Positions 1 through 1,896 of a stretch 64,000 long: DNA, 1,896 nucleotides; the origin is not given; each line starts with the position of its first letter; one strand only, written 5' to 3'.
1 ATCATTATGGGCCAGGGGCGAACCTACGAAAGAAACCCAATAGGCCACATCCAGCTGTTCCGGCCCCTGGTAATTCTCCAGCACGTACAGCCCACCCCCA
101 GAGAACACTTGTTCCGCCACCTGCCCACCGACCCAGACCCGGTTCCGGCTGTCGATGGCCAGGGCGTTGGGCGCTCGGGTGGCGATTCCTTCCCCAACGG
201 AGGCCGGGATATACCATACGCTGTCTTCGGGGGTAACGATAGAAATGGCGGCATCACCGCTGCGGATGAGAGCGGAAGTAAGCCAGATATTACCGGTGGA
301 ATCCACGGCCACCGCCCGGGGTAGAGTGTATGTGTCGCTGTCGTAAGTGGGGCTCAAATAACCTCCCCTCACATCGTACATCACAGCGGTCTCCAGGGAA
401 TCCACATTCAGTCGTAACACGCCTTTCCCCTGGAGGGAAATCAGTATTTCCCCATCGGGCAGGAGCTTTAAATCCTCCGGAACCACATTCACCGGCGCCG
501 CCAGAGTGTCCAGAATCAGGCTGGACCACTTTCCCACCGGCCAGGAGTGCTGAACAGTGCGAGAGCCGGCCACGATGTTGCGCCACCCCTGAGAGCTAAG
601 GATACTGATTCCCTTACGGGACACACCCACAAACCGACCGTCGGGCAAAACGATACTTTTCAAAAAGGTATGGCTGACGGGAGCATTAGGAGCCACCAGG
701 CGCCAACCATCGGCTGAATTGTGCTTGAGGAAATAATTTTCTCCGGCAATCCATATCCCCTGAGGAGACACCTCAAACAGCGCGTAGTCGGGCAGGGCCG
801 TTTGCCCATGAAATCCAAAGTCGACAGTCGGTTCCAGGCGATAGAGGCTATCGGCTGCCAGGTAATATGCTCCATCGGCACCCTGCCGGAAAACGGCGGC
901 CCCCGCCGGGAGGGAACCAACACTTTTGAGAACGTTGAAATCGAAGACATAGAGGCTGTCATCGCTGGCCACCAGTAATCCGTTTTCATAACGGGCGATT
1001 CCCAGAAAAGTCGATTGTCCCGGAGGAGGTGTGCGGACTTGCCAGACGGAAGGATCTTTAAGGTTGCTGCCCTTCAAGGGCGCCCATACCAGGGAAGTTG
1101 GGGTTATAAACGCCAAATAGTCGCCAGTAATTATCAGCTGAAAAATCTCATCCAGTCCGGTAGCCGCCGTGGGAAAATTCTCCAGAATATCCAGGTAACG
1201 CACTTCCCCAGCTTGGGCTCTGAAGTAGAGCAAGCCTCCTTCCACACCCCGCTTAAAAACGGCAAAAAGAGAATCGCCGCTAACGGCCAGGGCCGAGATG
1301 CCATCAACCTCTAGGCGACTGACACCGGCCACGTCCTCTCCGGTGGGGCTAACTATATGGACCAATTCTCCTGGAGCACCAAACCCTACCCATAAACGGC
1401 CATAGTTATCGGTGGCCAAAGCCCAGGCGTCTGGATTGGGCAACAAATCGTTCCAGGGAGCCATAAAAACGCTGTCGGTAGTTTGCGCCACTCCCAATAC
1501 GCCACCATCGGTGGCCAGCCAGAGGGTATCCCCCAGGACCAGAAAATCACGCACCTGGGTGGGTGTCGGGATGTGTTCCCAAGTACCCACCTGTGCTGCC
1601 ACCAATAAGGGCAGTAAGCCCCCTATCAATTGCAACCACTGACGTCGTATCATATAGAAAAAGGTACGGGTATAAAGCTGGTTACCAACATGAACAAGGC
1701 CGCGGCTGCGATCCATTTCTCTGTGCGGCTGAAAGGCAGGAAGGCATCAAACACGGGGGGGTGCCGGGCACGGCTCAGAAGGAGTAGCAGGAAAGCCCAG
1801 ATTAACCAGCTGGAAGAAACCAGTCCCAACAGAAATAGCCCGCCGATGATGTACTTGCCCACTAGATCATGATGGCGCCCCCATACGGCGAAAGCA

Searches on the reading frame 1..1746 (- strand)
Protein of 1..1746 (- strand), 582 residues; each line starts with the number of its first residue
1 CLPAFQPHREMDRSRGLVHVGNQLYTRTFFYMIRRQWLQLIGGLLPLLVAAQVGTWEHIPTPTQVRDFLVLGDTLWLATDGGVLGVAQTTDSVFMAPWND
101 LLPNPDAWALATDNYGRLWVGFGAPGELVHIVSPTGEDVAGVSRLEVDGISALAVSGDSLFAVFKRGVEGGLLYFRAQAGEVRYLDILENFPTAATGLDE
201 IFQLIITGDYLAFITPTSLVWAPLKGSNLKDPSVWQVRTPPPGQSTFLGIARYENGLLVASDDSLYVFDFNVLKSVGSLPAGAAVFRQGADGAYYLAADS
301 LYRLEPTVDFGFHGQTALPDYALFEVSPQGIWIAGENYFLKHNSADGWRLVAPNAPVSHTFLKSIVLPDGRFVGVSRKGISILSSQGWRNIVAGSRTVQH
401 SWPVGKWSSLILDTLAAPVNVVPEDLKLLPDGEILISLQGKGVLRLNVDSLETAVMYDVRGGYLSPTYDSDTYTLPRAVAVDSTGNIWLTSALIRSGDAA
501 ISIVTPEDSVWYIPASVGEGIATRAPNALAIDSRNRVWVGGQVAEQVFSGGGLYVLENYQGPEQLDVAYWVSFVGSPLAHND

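Call 8: search_protein_families(library=ncbifam, proteins=[window:1-1746:-], max_evalue=0.00001)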
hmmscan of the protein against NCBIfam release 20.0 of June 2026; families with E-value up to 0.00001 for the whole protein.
window:1-1746:- (582 aa): 0 families

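Call 25: search_protein_families(library=pfam, proteins=[window:1-1746:-], max_evalue=0.001)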
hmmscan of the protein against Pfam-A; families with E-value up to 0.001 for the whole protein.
window:1-1746:- (582 aa): 1 family
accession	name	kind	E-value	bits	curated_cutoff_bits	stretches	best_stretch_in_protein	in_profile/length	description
PF07494.17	Reg_prop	-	7.9e-10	38.2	20.4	0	102-121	2-21/24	Two component regulator propeller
